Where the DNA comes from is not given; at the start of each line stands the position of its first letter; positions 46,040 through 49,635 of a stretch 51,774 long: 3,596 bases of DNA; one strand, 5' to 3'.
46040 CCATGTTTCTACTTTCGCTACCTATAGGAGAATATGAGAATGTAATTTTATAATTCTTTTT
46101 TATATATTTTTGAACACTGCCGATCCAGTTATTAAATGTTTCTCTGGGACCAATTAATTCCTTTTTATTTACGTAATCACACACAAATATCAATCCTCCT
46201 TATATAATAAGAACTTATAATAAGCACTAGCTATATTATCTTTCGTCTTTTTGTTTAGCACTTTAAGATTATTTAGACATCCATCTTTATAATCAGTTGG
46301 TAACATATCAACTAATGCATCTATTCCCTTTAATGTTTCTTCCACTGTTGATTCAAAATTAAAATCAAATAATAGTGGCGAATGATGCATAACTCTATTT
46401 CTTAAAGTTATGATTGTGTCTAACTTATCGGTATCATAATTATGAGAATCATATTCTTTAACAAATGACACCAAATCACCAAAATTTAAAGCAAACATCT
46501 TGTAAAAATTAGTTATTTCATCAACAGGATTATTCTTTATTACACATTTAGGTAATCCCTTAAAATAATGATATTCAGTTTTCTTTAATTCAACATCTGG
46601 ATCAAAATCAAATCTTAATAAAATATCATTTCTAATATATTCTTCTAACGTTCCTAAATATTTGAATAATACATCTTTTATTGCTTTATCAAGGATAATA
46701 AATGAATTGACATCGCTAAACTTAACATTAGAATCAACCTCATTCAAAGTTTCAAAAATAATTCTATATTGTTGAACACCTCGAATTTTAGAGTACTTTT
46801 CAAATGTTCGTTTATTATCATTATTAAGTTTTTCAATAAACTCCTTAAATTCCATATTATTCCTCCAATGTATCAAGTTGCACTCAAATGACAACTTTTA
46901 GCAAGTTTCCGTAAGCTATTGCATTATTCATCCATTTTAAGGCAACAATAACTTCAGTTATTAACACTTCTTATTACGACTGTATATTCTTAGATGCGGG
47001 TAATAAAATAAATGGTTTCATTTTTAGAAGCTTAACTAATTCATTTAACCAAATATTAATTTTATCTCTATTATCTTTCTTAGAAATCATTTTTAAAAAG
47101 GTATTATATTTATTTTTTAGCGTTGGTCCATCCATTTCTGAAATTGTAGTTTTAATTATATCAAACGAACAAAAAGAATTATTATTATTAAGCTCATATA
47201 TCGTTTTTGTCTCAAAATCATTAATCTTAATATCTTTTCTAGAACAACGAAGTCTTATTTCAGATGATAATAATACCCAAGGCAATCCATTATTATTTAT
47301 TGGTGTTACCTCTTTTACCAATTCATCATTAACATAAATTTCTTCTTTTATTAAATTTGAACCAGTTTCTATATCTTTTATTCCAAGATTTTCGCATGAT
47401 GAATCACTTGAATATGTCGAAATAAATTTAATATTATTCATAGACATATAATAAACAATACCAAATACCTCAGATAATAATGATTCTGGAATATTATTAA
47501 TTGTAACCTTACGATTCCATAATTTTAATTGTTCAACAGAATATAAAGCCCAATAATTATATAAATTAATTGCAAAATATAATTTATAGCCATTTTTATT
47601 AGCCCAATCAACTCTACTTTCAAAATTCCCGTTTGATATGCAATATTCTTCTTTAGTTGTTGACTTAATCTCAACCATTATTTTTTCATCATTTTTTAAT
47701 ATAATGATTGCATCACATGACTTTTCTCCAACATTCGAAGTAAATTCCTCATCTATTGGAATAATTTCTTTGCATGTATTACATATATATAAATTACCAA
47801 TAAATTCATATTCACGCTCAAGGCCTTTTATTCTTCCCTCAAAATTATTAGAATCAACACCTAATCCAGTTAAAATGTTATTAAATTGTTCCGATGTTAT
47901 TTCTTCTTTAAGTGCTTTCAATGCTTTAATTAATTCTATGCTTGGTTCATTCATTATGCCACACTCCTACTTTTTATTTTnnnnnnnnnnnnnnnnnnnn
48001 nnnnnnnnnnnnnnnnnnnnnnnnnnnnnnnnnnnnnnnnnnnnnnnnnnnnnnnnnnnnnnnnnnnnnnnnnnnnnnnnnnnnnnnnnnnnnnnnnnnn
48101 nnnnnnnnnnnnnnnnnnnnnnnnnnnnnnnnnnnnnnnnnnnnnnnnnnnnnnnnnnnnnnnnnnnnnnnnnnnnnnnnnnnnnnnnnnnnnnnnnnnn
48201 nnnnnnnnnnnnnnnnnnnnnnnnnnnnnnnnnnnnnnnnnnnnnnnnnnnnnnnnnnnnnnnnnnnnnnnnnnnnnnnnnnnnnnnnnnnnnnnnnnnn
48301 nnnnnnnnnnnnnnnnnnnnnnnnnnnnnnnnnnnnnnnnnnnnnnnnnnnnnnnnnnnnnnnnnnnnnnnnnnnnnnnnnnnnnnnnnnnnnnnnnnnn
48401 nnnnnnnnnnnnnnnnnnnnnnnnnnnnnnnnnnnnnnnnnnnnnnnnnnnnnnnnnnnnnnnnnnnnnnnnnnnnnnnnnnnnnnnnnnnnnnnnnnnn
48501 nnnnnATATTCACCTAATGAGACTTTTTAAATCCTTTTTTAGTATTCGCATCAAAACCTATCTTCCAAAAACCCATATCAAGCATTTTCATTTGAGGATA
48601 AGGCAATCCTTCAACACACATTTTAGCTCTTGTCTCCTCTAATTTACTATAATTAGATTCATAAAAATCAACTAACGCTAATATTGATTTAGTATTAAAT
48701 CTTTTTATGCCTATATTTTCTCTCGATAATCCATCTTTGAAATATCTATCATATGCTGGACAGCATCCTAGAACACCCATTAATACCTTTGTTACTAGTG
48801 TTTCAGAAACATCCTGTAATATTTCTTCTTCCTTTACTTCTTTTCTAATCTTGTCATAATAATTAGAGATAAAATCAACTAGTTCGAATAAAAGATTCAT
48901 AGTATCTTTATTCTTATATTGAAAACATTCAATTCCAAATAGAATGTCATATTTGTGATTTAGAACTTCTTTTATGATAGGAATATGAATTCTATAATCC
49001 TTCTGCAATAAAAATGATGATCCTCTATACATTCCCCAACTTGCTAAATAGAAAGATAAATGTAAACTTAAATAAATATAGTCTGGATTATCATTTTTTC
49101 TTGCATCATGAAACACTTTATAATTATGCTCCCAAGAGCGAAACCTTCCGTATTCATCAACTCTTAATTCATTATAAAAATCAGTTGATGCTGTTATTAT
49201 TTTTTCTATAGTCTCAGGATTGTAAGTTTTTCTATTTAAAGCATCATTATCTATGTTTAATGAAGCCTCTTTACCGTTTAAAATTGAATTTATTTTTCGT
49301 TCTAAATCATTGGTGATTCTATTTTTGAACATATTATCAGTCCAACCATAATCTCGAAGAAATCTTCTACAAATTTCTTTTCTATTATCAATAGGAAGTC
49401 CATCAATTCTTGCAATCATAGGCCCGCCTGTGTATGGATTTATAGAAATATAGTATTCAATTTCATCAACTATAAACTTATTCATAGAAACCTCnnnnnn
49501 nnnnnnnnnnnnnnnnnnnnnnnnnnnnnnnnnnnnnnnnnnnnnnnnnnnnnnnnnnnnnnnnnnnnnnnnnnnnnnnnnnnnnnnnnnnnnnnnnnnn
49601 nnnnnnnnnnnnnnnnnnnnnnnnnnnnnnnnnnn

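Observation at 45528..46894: Abi_2/HEPN-like protein translationally coupled to a pol-beta nucleotidyltransferase-like protein (enlarged HEPN-MNT-type pair)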

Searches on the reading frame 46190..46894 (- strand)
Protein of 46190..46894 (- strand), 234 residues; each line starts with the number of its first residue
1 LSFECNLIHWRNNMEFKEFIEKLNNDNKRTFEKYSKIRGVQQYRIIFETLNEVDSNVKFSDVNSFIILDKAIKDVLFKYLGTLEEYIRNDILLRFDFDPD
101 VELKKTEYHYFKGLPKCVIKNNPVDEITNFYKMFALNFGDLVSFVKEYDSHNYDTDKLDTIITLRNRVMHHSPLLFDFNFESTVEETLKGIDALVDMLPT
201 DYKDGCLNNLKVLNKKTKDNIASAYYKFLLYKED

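Call 4: search_protein_families(library=pfam, proteins=[window:46190-46894:-], max_evalue=1)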
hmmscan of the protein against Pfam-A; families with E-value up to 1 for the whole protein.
window:46190-46894:- (234 aa): 2 families
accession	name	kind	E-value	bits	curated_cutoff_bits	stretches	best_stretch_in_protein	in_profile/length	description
PF07751.16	Abi_2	-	9e-07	29.8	25.6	1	32-113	4-85/184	Abi-like protein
PF15112.11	DUF4559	-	0.077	12.9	27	0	151-199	140-185/305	Domain of unknown function (DUF4559)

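Call 5: search_protein_families(library=padloc, proteins=[window:46190-46894:-], max_evalue=1)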
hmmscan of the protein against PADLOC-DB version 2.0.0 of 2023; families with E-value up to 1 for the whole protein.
window:46190-46894:- (234 aa): 1 family
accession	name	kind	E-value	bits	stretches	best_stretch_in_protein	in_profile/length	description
PDLC02344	AbiD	-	0.0025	15.6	1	41-92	43-92/277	AbiD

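Call 6: search_protein_families(library=ncbifam, proteins=[window:46190-46894:-], max_evalue=1)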
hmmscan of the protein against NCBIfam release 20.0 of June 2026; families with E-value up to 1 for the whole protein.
window:46190-46894:- (234 aa): 0 families

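Call 7: search_protein_families(library=phrogs, proteins=[window:46190-46894:-], max_evalue=1)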
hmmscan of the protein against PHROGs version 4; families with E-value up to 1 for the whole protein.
window:46190-46894:- (234 aa): 4 families
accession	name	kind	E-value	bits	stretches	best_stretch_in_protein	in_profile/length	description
phrog_2158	-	moron, auxiliary metabolic gene and host takeover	0.00035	20.9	1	37-112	39-115/315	abortive infection resistance protein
phrog_18101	-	unknown function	0.04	15.1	1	55-105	64-114/119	-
phrog_21076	-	unknown function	0.087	13.7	1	75-110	62-97/153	-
phrog_25945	-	unknown function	0.64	11.3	0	93-116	34-57/108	-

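Call 10: find_homologous_proteins(query=window:46190-46855:-, max_evalue=0.001)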
Query window:46190-46855:- (221 aa): 117 proteins with E <= 0.001 among 250 candidates.
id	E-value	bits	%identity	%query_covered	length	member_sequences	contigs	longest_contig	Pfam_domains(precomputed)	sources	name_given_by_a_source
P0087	8.3e-139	478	99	100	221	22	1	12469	PF07751.17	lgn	-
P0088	1.3e-119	416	85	100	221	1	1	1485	PF07751.17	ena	-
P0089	1.2e-118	412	84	100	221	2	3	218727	PF07751.17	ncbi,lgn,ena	-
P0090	1.4e-118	412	84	100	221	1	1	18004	PF07751.17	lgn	-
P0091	2.0e-118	412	84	100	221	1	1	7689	PF07751.17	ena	-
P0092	5.4e-118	410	82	100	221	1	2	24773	PF07751.17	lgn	-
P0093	6.3e-118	410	91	100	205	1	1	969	PF07751.17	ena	-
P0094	7.7e-118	410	83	100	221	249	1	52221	PF07751.17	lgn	-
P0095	7.8e-118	410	82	100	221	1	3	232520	PF07751.17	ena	-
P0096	8.5e-118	410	83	100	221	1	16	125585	PF07751.17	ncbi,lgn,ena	-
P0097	8.8e-118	410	82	100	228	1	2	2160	PF07751.17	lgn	-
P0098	1.4e-117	409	84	100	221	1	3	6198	PF07751.17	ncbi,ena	-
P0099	1.7e-117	409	84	100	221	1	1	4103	PF07751.17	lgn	-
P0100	2.0e-117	408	83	100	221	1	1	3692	PF07751.17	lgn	-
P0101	3.8e-117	408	83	100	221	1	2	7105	PF07751.17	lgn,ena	-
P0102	5.2e-117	407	84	100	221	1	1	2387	PF07751.17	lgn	-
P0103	1.4e-116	406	83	100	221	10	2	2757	PF07751.17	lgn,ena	-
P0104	3.2e-116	405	83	100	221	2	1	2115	PF07751.17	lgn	-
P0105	3.5e-116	404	83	100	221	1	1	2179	PF07751.17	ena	-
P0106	5.9e-116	404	82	100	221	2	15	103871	PF07751.17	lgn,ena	-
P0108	1.3e-115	403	82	100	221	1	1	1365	PF07751.17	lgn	-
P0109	1.4e-115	402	82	100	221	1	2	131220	PF07751.17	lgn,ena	-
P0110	1.7e-115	402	82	100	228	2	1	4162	PF07751.17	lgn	-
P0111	2.6e-115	402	82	100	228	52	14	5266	PF07751.17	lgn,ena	-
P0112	3.4e-115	401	83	100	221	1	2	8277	PF07751.17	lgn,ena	-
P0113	3.8e-115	401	82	100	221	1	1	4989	PF07751.17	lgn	-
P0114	4.5e-115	401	82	100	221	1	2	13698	PF07751.17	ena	-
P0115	3.5e-114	398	81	100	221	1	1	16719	PF07751.17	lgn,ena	-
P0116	4.0e-114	398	81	100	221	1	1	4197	PF07751.17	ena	-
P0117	4.4e-114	398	82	100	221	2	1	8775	PF07751.17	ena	-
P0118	4.5e-114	398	81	100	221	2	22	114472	PF07751.17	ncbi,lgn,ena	-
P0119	9.6e-114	396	81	100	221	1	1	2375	PF07751.17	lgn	-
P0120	1.7e-113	396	81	100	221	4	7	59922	PF07751.17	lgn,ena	-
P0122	5.3e-113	394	81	100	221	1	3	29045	PF07751.17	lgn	-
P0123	1.2e-112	393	80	100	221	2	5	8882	PF07751.17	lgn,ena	-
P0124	2.1e-112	392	81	100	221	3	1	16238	PF07751.17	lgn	-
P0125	2.5e-112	392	80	100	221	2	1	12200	PF07751.17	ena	-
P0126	1.4e-111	389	81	99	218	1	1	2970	PF07751.17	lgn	-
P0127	8.1e-111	387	81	100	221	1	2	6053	PF07751.17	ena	-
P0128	8.9e-111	387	81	96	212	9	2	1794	PF07751.17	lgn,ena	-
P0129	5.4e-110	384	79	100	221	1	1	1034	PF07751.17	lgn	-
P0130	5.9e-110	384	80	100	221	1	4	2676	PF07751.17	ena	-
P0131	1.4e-109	383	80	100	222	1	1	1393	PF07751.17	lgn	-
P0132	5.4e-109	381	79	100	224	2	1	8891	PF07751.17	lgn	-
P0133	1.7e-108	379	78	100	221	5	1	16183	PF07751.17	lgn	-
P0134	9.7e-107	374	75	100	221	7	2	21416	PF07751.17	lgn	-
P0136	1.5e-103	363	76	100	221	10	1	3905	PF07751.17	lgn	-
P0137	2.1e-101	356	75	100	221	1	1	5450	PF07751.17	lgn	-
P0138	5.3e-101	355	75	99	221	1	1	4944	PF07751.17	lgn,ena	-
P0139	1.4e-98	347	72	100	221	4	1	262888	PF07751.17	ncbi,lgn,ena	-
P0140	1.1e-95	337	82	84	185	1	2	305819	PF07751.17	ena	-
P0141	3.1e-94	333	69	100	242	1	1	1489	PF07751.17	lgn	-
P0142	1.1e-88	315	65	100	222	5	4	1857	PF07751.17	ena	-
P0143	1.9e-85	304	83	76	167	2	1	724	PF07751.17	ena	-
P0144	4.5e-82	293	64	100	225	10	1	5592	PF07751.17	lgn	-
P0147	1.7e-81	291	61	100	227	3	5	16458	PF07751.17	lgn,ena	-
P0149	1.7e-80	288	61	100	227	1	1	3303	PF07751.17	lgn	-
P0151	1.2e-79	285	59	100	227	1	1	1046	PF07751.17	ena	-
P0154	9.1e-78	279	82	72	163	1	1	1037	PF07751.17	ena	-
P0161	5.7e-75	270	57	100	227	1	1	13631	PF07751.17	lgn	-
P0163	5.0e-74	267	57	100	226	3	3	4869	PF07751.17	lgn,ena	-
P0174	9.2e-63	230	84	58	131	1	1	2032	PF07751.17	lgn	-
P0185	5.2e-54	201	51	100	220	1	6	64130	-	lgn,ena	-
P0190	9.0e-51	191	47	100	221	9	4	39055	-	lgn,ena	-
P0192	3.3e-50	189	46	100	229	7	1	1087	PF07751.17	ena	-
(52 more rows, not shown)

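Call 17: search_solved_structures(query=A2, max_evalue=10, show_alignments=2)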
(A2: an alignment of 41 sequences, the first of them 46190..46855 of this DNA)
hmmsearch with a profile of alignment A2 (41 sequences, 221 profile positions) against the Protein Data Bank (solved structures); distinct sequences matched with E-value up to 10: 10.
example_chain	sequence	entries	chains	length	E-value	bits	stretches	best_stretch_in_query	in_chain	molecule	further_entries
2czr_A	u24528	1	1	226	0.018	17.9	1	29-127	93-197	TBP-interacting protein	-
1jmw_A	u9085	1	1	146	0.25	14.1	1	89-141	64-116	methyl-accepting chemotaxis protein II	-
1vls_A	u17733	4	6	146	0.25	14.1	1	89-141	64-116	ASPARTATE RECEPTOR | BACTERIAL ASPARTATE RECEPTOR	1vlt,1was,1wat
8q4d_A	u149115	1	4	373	0.27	14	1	26-108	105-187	Putative transposase for insertion sequence element IS5376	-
1lih_A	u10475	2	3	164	0.28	13.9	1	89-141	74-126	ASPARTATE RECEPTOR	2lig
8b4h_A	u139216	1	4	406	0.31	13.8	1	26-108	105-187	Putative transposase for insertion sequence element IS5376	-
6mvo_A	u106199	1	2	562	2.2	11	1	148-208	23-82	RNA-directed RNA polymerase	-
3qgh_A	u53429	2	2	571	2.3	11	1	148-208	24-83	RNA-directed RNA polymerase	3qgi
4khr_A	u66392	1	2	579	2.3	10.9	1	148-208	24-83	NS5B RNA-dependent RNA polymerase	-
4khm_A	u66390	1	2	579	2.3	10.9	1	148-208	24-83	HCV Polymerase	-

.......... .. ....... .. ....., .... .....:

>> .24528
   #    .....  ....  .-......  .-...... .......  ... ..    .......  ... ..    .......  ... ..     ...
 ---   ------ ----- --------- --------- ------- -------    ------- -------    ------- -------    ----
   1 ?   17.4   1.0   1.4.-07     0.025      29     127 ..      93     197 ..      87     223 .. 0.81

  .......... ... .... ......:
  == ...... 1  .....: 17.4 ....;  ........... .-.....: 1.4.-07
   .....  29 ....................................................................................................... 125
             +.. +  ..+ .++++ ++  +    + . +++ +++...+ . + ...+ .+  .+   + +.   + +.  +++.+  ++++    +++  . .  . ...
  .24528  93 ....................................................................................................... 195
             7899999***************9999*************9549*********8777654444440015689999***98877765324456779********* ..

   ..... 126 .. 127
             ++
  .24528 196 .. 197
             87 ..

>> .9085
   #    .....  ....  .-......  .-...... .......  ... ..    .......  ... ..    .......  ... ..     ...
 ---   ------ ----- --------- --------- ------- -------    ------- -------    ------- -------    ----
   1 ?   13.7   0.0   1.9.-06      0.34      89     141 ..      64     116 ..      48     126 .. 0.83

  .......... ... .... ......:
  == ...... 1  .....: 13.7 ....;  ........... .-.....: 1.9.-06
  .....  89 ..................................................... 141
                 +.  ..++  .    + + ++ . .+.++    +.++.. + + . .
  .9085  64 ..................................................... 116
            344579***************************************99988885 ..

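Call 24: predict_structure(alignment_id=A2)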
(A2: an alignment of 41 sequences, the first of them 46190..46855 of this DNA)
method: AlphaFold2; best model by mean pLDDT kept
length: 221 residues; sequences in the alignment: 41
mean_pLDDT: 95.9   pTM: 0.89
mean pLDDT of the five models: 95.9, 95.7, 95.2, 93.1, 92.8
residues with pLDDT >= 90: 214; 70-90: 5; 50-70: 2; < 50: 0
segments of 3 or more residues with pLDDT < 50: none
pLDDT, mean of each block of 10 residues (from residue 1): 95 97 94 98 97 97 98 97 95 94 95 95 96 96 98 94 97 98 98 97 97 92 55
secondary structure, 60 per line:
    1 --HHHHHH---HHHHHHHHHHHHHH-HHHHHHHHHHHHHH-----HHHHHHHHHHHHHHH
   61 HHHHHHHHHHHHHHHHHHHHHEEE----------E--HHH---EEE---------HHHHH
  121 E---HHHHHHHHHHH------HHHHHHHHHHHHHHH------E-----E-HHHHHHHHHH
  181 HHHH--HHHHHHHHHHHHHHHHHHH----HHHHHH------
elements in order: H3-8 H12-25 H27-40 H46-81 E82-84 E104-106 H116-120 H125-135 H142-156 H171-184 H187-205 H210-215

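Call 51: search_dna_similar(query=window:46190-46855:-, collection=phages, mode=protein, max_evalue=0.001)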
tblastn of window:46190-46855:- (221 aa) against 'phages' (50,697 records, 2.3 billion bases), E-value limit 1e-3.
Records with a match: 1; places in all: 1; records where one place covers at least 80% of the query: 0.
Best place of each record, by identity: <60% 1.
By first word of the organism name: phage 1.
By host as written in the record: - 1.
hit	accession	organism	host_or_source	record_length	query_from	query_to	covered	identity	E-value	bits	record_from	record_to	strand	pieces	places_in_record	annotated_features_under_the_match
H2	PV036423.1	phage NatCom_17901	human feces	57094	18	192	79%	34.8%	2e-19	92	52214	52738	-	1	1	hypothetical protein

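Call 81: find_encoding_contigs(protein=P0185, flank=3000, max_places=3)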
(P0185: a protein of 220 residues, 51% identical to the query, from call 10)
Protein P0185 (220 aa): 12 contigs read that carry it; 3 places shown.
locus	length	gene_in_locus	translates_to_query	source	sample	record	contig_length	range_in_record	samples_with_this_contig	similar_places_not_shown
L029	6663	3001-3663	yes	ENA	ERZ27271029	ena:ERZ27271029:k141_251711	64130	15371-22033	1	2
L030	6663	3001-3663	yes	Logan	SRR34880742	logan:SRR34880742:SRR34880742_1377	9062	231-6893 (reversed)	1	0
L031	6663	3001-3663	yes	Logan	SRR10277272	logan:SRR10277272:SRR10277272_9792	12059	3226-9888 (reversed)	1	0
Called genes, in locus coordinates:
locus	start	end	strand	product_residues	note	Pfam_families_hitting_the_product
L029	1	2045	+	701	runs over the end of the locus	PF12844:HTH_19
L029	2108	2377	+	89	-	-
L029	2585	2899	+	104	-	-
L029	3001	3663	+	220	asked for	-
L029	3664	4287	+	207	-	-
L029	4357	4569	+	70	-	PF00196:GerE, PF04545:Sigma70_r4 (weak), PF04967:HTH_10 (faint), PF08281:Sigma70_r4_2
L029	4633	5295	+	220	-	PF03308:MeaB (weak), PF02492:cobW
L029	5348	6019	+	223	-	PF02492:cobW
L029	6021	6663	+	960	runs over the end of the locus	PF00037:Fer4 (weak), PF12837:Fer4_6 (weak), PF14691:Fer4_20, PF01946:Thi4, PF01266:DAO, PF07992:Pyr_redox_2, PF13450:NAD_binding_8, PF00070:Pyr_redox, +10 more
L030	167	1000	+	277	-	PF01381:HTH_3, PF12844:HTH_19, PF13443:HTH_26 (weak), PF13560:HTH_31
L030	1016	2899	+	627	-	PF09479:Flg_new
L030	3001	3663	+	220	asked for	-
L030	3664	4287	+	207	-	-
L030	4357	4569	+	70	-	PF00196:GerE, PF04545:Sigma70_r4 (weak), PF04967:HTH_10 (faint), PF08281:Sigma70_r4_2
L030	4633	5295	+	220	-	PF03308:MeaB (weak), PF02492:cobW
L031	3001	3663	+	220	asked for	-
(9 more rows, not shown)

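Call 82: find_encoding_contigs(protein=P0190, flank=3000, max_places=3)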
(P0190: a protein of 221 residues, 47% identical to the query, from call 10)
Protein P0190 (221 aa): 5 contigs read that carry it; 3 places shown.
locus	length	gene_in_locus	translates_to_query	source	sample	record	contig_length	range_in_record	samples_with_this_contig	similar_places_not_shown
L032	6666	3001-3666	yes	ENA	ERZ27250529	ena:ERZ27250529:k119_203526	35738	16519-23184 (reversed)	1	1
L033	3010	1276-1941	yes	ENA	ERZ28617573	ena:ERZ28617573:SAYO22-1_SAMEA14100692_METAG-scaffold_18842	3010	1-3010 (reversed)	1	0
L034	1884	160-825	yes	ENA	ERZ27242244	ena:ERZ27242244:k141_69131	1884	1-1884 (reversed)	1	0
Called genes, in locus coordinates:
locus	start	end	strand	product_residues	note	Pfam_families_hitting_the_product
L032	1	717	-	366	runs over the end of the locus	PF00266:Aminotran_5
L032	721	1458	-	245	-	PF00899:ThiF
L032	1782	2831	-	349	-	-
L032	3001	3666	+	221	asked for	-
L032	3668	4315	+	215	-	-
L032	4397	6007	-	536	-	PF06418:CTP_synth_N, PF00117:GATase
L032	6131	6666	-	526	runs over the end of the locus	-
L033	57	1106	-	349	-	-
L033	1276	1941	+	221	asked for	-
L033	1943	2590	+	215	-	-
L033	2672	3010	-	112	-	?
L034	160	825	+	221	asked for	-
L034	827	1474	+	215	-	-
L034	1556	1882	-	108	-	?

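Call 83: find_encoding_contigs(protein=P0139, flank=3000, max_places=2)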
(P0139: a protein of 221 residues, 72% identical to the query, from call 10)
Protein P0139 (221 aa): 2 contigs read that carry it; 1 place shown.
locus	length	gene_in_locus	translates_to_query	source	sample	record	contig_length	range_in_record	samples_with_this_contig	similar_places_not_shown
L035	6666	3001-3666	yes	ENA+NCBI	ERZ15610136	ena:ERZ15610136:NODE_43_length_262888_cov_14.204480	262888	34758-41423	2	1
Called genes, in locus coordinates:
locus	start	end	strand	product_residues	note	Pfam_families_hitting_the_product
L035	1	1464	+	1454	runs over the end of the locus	PF02811:PHP, PF00929:RNase_T, PF07733:DNA_pol3_alpha, PF17657:DNA_pol3_finger, PF14579:HHH_6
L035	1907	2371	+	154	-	PF11368:DUF3169 (weak)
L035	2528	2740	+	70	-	-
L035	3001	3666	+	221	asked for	PF07751:Abi_2 (weak)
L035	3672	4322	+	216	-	-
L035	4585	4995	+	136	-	-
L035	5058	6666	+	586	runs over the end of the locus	-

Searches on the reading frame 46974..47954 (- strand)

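Call 4: search_protein_families(library=pfam, proteins=[window:46974-47954:-], max_evalue=1)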
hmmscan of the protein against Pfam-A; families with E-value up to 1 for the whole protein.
window:46974-47954:- (326 aa): 2 families
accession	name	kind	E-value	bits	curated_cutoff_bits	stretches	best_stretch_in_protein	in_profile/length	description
PF01870.24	Hjc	-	6.1e-05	23.3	21.1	1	72-141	22-92/93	Archaeal holliday junction resolvase (hjc)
PF15650.12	Tox-REase-9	-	0.086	13.5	27.3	1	232-259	29-55/88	Restriction endonuclease fold toxin 9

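Call 5: search_protein_families(library=padloc, proteins=[window:46974-47954:-], max_evalue=1)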
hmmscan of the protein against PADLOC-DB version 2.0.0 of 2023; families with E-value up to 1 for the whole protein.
window:46974-47954:- (326 aa): 0 families

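Call 6: search_protein_families(library=ncbifam, proteins=[window:46974-47954:-], max_evalue=1)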
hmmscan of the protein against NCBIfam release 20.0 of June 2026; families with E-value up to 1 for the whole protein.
window:46974-47954:- (326 aa): 1 family
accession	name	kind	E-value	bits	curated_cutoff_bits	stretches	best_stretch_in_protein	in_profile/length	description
NF040854.1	Hol_resolv_Hjc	equivalog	0.0093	15.7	70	1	83-152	39-110/134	Holliday junction resolvase Hjc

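Call 7: search_protein_families(library=phrogs, proteins=[window:46974-47954:-], max_evalue=1)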
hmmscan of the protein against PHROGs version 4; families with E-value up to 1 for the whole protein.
window:46974-47954:- (326 aa): 2 families
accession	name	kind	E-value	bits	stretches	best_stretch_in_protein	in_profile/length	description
phrog_34007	-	unknown function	0.36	11.5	1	265-312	63-110/240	-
phrog_10725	-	unknown function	0.71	11.2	0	127-167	7-47/110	-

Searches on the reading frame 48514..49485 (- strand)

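Call 4: search_protein_families(library=pfam, proteins=[window:48514-49485:-], max_evalue=1)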
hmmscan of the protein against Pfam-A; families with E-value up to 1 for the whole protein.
window:48514-49485:- (323 aa): 3 families
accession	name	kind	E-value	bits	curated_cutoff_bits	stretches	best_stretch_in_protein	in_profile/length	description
PF20840.3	DUF5382_N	-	0.028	15.1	27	1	159-221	18-75/132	Family of unknown function (DUF5382) N-terminal domain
PF23415.1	MAPB1_N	-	0.16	11.6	27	1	181-236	21-75/197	Microtubule-associated protein 1B N-terminal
PF22481.1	DUF6985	-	0.88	10.5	24.5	0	159-227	19-88/148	Domain of unknown function (DUF6985)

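Call 5: search_protein_families(library=padloc, proteins=[window:48514-49485:-], max_evalue=1)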
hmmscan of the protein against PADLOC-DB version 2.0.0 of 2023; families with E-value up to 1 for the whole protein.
window:48514-49485:- (323 aa): 0 families

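Call 6: search_protein_families(library=ncbifam, proteins=[window:48514-49485:-], max_evalue=1)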
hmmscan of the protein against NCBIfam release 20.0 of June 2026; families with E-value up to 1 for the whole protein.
window:48514-49485:- (323 aa): 0 families

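Call 7: search_protein_families(library=phrogs, proteins=[window:48514-49485:-], max_evalue=1)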
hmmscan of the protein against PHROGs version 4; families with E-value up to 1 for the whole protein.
window:48514-49485:- (323 aa): 2 families
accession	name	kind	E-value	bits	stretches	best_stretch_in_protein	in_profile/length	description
phrog_38637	-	unknown function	0.0088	16.9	1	87-210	16-141/234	-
phrog_11100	-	unknown function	0.11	13.3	1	35-79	31-73/123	-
